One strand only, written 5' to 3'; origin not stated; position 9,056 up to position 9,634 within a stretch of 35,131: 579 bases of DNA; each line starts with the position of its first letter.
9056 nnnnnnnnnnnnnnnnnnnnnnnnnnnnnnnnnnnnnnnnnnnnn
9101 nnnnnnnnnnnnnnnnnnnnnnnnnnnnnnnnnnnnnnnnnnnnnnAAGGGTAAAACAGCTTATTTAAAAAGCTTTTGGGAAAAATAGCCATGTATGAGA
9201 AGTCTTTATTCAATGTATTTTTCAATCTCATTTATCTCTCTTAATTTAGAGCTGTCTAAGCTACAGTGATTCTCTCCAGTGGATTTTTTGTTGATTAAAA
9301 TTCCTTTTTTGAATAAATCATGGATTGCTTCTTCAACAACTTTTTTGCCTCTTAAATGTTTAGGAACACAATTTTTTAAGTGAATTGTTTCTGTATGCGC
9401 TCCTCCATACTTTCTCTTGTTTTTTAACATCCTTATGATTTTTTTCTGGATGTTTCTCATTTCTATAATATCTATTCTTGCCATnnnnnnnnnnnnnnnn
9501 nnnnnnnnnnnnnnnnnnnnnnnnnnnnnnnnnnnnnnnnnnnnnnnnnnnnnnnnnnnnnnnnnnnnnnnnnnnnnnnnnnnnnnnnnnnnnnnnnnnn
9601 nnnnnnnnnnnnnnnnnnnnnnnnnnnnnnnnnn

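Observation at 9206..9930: Divergent pair of winged-helix genes with a central palindromic operator inserted in the ribosomal superoperon where cmk normally sits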

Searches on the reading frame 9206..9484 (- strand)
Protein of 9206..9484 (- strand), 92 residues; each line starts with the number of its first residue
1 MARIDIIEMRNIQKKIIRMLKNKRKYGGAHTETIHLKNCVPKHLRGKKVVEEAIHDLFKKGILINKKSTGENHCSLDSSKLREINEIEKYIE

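Call 8: search_protein_families(library=pfam, proteins=[window:9206-9484:-], max_evalue=1)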
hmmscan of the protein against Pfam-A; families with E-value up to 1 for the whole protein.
window:9206-9484:- (92 aa): 0 families

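Call 15: find_homologous_proteins(query=window:9206-9484:-, max_evalue=0.01)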
Query window:9206-9484:- (92 aa): 189 proteins with E <= 0.01 among 189 candidates; the best 120 are listed.
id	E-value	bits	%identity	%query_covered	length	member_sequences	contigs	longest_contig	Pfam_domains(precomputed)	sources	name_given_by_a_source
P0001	2.7e-51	189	99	100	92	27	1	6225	-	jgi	-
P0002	1.5e-45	171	93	96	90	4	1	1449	-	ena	-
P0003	4.9e-45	169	89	95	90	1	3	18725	-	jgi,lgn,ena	-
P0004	4.0e-44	166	90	100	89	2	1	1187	-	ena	-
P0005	1.2e-43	165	89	100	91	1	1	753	-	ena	-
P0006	9.3e-43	162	92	96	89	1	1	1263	-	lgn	-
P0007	9.3e-42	159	79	98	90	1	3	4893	-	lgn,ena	-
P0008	3.6e-41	157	82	96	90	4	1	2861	-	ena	-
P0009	7.8e-41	156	84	97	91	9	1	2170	-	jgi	-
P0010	1.8e-40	154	79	98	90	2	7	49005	-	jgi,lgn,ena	-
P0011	2.3e-40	154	83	96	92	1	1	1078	-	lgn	-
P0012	2.7e-40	154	79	97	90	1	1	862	-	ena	-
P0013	5.5e-40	153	80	96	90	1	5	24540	-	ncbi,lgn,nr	ncbi:hypothetical protein HYT56_00955 [Candidatus Woesearchaeota archaeon]|nr:hypothetical protein [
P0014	1.0e-39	152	83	93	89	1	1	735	-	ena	-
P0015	1.8e-39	151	80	98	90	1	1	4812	-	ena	-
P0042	4.2e-37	144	72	93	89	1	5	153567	-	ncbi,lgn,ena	ncbi:MAG: hypothetical protein AABX70_01685 [Nanoarchaeota archaeon]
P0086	2.1e-34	135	79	85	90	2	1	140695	-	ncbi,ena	-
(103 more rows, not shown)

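Call 18: find_encoding_contigs(protein=P0042, flank=5000, max_places=3)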
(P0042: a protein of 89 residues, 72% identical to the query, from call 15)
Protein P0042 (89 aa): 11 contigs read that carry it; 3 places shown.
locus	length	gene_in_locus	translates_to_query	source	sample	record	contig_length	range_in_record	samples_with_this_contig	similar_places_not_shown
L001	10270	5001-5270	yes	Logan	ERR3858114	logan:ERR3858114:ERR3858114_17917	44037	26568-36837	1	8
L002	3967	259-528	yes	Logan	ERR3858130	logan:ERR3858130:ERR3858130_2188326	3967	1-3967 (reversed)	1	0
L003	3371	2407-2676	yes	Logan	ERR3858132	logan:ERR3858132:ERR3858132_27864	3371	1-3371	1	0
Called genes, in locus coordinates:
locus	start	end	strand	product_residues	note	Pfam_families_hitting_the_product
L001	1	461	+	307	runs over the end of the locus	-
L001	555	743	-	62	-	-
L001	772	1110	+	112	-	-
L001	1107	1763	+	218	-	-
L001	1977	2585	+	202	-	-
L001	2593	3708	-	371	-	PF00579:tRNA-synt_1b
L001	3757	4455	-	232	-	PF01163:RIO1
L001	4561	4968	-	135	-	-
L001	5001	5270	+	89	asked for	-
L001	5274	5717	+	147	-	PF00293:NUDIX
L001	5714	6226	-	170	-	PF06185:YecM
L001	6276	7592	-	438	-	PF01751:Toprim (weak), PF13155:Toprim_2 (weak), PF13662:Toprim_4 (weak)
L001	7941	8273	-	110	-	-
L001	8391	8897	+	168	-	PF00293:NUDIX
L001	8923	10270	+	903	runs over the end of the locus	PF17900:Peptidase_M1_N, PF01433:Peptidase_M1, PF11940:DUF3458, PF17432:DUF3458_C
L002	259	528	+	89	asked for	-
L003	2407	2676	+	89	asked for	-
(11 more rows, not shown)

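Call 19: find_encoding_contigs(protein=P0086, flank=5000, max_places=3)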
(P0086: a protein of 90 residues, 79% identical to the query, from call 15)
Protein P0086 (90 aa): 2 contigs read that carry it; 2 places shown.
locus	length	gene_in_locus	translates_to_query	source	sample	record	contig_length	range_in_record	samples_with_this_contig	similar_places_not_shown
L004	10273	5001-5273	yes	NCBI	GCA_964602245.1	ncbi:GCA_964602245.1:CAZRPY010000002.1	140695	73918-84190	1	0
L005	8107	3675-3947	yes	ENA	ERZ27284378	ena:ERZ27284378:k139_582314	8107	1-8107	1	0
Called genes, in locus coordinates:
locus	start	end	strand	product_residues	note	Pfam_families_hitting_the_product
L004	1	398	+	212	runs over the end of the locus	PF13545:HTH_Crp_2 (weak), PF01982:CTP-dep_RFKase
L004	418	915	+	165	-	PF00885:DMRL_synthase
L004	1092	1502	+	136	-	PF00885:DMRL_synthase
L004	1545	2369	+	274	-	-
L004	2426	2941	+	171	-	-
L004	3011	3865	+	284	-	PF13365:Trypsin_2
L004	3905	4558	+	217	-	PF13483:Lactamase_B_3, PF00753:Lactamase_B (faint), PF12706:Lactamase_B_2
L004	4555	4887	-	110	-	-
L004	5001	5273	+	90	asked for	-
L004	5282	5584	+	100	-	-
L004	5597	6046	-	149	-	-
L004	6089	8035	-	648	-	PF07973:tRNA_SAD, PF00587:tRNA-synt_2b, PF03129:HGTP_anticodon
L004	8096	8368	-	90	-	-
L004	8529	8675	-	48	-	-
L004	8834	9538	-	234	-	PF03483:B3_4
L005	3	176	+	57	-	?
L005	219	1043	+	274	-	-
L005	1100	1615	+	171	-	-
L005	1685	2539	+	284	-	PF13365:Trypsin_2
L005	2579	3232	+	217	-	PF13483:Lactamase_B_3, PF00753:Lactamase_B (faint), PF12706:Lactamase_B_2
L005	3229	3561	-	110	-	-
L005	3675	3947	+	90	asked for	-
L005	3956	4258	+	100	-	-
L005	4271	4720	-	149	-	-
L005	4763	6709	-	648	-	PF07973:tRNA_SAD, PF00587:tRNA-synt_2b, PF03129:HGTP_anticodon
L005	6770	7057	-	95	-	-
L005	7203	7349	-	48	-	-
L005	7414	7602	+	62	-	-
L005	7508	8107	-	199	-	?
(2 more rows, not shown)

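Call 28: predict_structure(alignment_id=A2)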
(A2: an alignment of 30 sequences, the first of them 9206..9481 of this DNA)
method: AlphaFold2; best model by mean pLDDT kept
length: 91 residues; sequences in the alignment: 30
mean_pLDDT: 86.0   pTM: 0.77
mean pLDDT of the five models: 86.0, 84.2, 83.8, 83.7, 83.4
residues with pLDDT >= 90: 42; 70-90: 41; 50-70: 8; < 50: 0
segments of 3 or more residues with pLDDT < 50: none
pLDDT, mean of each block of 10 residues (from residue 1): 82 92 84 86 90 93 77 89 85 55
secondary structure, 60 per line:
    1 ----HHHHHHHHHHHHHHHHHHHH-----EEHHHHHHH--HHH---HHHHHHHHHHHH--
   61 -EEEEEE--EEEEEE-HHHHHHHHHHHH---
elements in order: H5-24 H32-38 H47-58 E62-67 E70-75 H77-88

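Call 32: fold_search(model_id=the predicted structure, library=pdb)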
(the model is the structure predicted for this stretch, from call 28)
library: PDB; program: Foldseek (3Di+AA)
matches with E <= 10: 1164; with E <= 0.001: 0
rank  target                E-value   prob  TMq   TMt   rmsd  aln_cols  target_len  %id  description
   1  7aih_Ap               8.8e-03  1.00  0.53  0.26   4.0        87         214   15  The Large subunit of the Kinetoplastid mitochondrial ribosome (released 2021-04-28)
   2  2co5_B                1.1e-02  1.00  0.65  0.64   3.3        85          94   18  F93 FROM STIV, a winged-helix DNA-binding protein (released 2006-05-31)
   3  7zs9_2                1.2e-02  0.99  0.53  0.13   8.6       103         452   12  Yeast RNA polymerase II transcription pre-initiation complex with the +1 nucleosome (complex A) (released 2022-11-16)
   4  3f6v                  1.6e-02  1.00  0.58  0.55   3.0        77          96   13  Crystal structure of Possible transcriptional regulator for arsenical resistance (released 2008-11-25)
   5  2dqr_B                2.2e-02  1.00  0.61  0.51   3.5        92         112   16  Crystal structure of the replication terminator protein mutant RTP.E39K.R42Q (released 2007-05-29)
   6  3o6b_D                2.2e-02  1.00  0.54  0.69   2.8        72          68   28  A Dual E3 Mechanism for Rub1 Ligation to Cdc53: Dcn1(P)-Cdc53(WHB) low resolution (released 2010-09-15)
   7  2dqr_C                2.3e-02  1.00  0.60  0.53   3.4        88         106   14  Crystal structure of the replication terminator protein mutant RTP.E39K.R42Q (released 2007-05-29)
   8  8zn0_A                2.3e-02  0.98  0.48  0.17   4.8        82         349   15  The Crystal Structure of an Atypical N-methyltransferasea PaOMT9 in P. amurense (released 2025-05-28)
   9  2pg4_B                2.6e-02  1.00  0.62  0.62   3.2        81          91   15  Crystal structure of a putative dna binding protein (ape_0880a) from aeropyrum pernix k1 at 2.21 A resolution (released 2007-04-24)
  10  4esf                  2.6e-02  1.00  0.55  0.51   3.1        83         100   13  Crystal structure of PadR-like transcriptional regulator (BCE3449) from Bacillus cereus strain ATCC 10987 (released 2012-12-05)
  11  3tdu_D                2.8e-02  1.00  0.58  0.67   4.1        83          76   20  N-terminal acetylation acts as an avidity enhancer within an interconnected multiprotein complex: Structure of a human (released 2011-10-12)
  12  1xmk                  2.8e-02  0.99  0.56  0.63   4.0        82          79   12  The Crystal structure of the Zb domain from the RNA editing enzyme ADAR1 (released 2005-08-02)
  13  2co5_A                2.8e-02  0.99  0.54  0.54   4.2        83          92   17  F93 FROM STIV, a winged-helix DNA-binding protein (released 2006-05-31)
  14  2pg4_A                3.0e-02  1.00  0.60  0.59   3.1        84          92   17  Crystal structure of a putative dna binding protein (ape_0880a) from aeropyrum pernix k1 at 2.21 A resolution (released 2007-04-24)
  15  3gfj                  3.0e-02  1.00  0.56  0.39   2.8        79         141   10  Crystal structure of the ST1710 mutant (R89A) protein (released 2009-08-25)
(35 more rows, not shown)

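Call 37: search_solved_structures(query=A2, max_evalue=1)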
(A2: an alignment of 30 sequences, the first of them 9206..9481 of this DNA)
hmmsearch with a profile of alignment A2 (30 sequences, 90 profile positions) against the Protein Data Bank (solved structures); distinct sequences matched with E-value up to 1: 1.
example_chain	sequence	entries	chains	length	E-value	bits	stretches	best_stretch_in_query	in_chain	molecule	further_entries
6zj3_SN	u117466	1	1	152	0.71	13.4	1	47-85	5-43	Ribosomal protein eS10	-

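Call 44: find_related_loci(query=A2, collection=viral_contigs, flank=5000)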
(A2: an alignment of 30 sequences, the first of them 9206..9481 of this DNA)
Query A2 (91 aa) in viral_contigs; peptide patterns used: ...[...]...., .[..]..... (x = any residue, [..] = any of these).
217 stretches matched a pattern, but none encodes a relative of the query by tblastn (E <= 1e-3).

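Call 53: search_protein_representatives(alignment_id=A2)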
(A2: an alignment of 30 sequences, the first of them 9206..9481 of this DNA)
Query: 30 sequences, 90 profile positions. Proteins with E-value up to 0.001 (for the whole library): 78; up to 1e-10: 18; up to 1e-30: 1. The best 78 are listed.
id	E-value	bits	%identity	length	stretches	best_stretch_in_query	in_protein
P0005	4.0e-44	164.9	-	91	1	1-86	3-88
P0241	3.6e-30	120.2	-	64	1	1-61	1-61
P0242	9.4e-24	99.6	-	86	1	16-67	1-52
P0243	8.0e-21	90.2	-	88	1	16-60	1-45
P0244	7.4e-18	80.7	-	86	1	11-87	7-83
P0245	1.7e-17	79.5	-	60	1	1-42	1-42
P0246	8.8e-17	77.2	-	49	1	43-90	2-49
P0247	2.7e-16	75.7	-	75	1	23-85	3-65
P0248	4.9e-16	74.8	-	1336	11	54-79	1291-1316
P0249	1.2e-14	70.4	-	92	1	8-84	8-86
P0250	3.2e-13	65.8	-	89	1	10-86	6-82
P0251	6.0e-13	65.0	-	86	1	11-85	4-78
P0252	1.8e-12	63.4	-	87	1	5-84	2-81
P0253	1.1e-11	60.9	-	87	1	11-86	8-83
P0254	2.4e-11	59.8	-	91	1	11-84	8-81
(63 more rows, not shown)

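Call 56: search_protein_families(library=pfam, alignment_id=A3, max_evalue=0.01)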
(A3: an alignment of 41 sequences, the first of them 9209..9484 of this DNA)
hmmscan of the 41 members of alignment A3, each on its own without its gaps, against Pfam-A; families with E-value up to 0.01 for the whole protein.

A. member 1, window:9209-9484:- (92 aa): 0 families

B. families by the number of members that match (of 41 scanned): 5 families
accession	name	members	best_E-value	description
PF21984.2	DnaD_N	1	0.001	DnaD N-terminal domain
PF10523.15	BEN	1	0.0011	BEN domain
PF02829.19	3H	1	0.0015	3H domain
PF18923.6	DUF5673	1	0.006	Domain of unknown function (DUF5673)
PF12009.13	Telomerase_RBD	1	0.0076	Telomerase ribonucleoprotein complex - RNA binding domain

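Call 59: find_related_loci(query=A2, collection=metagenome_contigs, flank=4000)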
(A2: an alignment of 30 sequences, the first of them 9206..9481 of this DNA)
Query A2 (91 aa) in metagenome_contigs; peptide patterns used: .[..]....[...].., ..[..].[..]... (x = any residue, [..] = any of these).
271 stretches matched a pattern; 54 encode a relative of the query (tblastn E <= 1e-3); 54 distinct loci.
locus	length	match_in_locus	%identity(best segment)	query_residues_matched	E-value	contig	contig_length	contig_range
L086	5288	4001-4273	99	1-91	5e-56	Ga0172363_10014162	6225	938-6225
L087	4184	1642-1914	95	1-91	5e-54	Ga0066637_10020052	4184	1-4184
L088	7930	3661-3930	91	1-90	5e-52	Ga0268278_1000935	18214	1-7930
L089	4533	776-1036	94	1-87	6e-51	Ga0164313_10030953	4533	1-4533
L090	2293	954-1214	92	1-87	4e-50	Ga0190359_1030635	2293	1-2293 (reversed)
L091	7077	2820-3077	88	1-86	2e-49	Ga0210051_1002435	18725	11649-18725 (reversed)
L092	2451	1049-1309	91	1-87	4e-49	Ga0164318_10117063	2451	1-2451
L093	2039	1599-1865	79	1-89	5e-47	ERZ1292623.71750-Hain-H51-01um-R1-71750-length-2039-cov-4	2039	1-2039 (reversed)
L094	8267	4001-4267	79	1-89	1e-45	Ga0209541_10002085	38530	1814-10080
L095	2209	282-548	83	1-89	3e-45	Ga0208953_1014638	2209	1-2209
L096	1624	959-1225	80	1-89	4e-45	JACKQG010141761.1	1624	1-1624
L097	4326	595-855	78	1-87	1e-43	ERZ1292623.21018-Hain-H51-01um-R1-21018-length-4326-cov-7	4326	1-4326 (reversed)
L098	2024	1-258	79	2-87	4e-44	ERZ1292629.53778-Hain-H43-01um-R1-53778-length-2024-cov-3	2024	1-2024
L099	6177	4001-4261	78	1-87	6e-44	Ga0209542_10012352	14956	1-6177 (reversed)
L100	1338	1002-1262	78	1-87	4e-45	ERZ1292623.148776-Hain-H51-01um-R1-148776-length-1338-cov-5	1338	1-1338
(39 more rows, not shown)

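Call 71: search_protein_families(library=phrogs, proteins=[window:9209-9484:-], max_evalue=0.1)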
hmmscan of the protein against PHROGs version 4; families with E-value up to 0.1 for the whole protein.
window:9209-9484:- (92 aa): 2 families
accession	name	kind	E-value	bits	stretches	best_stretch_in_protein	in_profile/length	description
phrog_9725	-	unknown function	0.033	15.8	1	44-86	36-77/97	-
phrog_15913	-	unknown function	0.088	14.5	0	34-60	50-76/88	-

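Call 72: search_protein_families(library=ncbifam, proteins=[window:9209-9484:-], max_evalue=0.1)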
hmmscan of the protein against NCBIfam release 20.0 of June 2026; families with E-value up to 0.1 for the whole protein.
window:9209-9484:- (92 aa): 0 families

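Call 73: search_protein_families(library=padloc, proteins=[window:9209-9484:-], max_evalue=0.1)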
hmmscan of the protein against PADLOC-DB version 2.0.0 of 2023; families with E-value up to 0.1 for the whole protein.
window:9209-9484:- (92 aa): 0 families

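Call 78: search_solved_structures(query=A3, max_evalue=10, show_alignments=2)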
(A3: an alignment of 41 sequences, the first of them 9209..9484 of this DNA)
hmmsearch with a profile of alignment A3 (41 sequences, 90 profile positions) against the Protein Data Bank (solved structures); distinct sequences matched with E-value up to 10: 2.
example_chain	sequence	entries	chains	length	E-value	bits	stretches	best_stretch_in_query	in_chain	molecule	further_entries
3aon_A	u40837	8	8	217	0.47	14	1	28-67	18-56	V-type sodium ATPase subunit D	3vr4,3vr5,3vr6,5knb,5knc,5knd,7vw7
1a6f_A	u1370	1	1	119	0.47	14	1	40-72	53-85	RIBONUCLEASE P PROTEIN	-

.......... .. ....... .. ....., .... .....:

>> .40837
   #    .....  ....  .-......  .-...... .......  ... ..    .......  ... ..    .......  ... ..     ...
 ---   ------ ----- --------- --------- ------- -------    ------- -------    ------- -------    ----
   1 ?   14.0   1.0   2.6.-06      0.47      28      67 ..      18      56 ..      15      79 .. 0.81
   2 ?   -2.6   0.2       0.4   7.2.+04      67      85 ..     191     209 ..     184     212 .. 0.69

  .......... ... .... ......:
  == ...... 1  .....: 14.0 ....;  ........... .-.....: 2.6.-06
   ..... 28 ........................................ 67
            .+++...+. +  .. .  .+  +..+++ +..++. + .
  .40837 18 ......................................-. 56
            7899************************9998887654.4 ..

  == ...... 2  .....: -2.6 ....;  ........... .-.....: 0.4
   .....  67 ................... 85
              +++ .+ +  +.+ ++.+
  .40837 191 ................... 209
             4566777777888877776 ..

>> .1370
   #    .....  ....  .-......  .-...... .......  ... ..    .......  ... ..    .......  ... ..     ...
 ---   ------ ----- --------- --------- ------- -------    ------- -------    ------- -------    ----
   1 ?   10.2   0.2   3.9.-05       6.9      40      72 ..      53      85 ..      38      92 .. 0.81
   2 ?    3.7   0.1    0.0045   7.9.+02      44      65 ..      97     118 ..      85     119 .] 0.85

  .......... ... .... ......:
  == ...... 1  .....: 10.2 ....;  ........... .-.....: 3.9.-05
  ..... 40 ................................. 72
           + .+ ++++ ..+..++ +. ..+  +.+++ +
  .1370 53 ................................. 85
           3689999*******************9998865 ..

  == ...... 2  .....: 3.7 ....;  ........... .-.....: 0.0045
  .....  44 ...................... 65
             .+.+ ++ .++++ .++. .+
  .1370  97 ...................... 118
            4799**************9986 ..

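Call 83: search_protein_families(library=pfam, proteins=[L005:3956-4258:+], max_evalue=0.00001)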
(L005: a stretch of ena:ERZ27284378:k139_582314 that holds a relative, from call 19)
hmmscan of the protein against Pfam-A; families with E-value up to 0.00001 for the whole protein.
L005:3956-4258:+ (100 aa): 0 families
